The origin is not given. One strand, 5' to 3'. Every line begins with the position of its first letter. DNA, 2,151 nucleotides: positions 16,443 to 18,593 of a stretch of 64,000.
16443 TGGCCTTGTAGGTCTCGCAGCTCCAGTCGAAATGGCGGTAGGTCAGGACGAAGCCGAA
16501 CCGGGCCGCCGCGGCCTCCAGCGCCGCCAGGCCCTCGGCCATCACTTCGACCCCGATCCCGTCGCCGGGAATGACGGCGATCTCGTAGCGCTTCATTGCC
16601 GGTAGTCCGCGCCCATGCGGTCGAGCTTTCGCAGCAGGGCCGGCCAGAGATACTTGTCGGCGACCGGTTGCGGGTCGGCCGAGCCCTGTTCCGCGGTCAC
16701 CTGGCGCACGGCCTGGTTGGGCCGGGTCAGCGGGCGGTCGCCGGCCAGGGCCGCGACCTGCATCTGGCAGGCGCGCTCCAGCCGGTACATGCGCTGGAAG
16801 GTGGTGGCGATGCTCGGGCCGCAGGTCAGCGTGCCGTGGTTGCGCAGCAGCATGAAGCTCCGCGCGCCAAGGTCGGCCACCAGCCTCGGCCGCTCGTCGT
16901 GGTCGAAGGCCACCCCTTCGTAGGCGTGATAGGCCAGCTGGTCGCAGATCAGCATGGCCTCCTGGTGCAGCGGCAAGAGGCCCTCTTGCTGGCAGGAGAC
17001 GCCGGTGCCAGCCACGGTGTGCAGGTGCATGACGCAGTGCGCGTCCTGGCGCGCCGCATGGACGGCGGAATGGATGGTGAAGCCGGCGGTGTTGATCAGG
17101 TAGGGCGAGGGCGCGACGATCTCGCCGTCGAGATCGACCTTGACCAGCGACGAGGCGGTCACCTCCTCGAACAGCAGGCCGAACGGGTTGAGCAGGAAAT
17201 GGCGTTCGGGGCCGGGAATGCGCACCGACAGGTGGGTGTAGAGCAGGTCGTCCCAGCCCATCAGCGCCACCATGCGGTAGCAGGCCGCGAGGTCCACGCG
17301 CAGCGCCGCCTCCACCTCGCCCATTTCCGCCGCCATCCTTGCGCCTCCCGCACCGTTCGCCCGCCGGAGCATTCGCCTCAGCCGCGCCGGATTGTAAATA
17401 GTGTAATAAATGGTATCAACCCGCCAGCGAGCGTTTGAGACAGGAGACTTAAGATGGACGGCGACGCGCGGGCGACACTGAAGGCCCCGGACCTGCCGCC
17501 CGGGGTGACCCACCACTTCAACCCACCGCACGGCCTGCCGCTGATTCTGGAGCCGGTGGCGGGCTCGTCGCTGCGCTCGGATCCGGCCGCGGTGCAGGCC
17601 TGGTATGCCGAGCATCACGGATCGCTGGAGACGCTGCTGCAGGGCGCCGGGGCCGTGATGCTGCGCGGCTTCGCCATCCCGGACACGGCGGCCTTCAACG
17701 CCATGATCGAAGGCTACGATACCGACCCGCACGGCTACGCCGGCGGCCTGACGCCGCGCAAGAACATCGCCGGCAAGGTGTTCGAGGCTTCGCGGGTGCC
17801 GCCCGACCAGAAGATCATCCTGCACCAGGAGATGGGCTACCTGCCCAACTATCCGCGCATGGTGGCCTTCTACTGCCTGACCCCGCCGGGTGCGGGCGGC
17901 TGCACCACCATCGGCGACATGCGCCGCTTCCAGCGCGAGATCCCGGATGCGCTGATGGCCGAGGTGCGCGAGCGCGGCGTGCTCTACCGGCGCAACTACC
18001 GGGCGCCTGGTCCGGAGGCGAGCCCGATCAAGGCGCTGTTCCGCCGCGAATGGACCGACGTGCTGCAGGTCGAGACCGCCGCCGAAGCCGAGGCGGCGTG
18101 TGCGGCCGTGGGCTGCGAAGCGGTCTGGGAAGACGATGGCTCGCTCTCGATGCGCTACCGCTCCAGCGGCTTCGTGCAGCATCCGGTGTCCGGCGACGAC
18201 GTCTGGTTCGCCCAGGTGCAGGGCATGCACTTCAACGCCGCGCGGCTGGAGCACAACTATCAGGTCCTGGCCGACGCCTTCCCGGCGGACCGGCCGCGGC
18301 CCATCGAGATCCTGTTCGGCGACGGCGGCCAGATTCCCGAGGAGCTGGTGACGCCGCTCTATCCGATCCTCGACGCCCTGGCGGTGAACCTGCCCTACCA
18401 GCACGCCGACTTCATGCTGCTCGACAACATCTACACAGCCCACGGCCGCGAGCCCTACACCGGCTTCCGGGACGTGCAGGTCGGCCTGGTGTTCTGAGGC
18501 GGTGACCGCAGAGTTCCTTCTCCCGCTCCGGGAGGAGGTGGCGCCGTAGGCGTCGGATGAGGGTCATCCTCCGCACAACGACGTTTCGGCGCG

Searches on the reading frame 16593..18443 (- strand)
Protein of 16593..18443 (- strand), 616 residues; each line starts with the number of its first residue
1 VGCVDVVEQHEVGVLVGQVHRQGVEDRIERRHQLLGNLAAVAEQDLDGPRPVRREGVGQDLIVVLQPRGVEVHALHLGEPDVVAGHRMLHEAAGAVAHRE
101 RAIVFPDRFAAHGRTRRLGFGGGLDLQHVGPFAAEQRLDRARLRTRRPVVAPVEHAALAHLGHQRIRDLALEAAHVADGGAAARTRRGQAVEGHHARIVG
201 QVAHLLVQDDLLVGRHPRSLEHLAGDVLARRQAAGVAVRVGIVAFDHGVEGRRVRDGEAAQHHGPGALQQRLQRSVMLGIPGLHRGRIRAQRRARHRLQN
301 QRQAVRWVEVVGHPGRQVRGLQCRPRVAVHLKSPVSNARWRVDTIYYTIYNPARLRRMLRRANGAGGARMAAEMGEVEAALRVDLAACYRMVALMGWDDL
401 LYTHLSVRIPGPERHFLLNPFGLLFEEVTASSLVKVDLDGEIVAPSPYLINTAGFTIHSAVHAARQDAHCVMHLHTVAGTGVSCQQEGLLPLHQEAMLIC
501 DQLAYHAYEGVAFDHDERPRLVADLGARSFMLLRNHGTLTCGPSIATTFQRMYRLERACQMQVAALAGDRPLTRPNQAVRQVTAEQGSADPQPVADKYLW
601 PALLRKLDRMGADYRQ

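Call 15: search_protein_families(library=pfam, proteins=[window:16593-18443:-], max_evalue=0.001)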
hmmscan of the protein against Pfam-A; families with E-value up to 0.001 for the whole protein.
window:16593-18443:- (616 aa): 1 family
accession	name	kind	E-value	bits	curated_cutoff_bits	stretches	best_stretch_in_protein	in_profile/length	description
PF00596.27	Aldolase_II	-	3.7e-47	161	22.2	1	384-563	2-183/183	Class II Aldolase and Adducin N-terminal domain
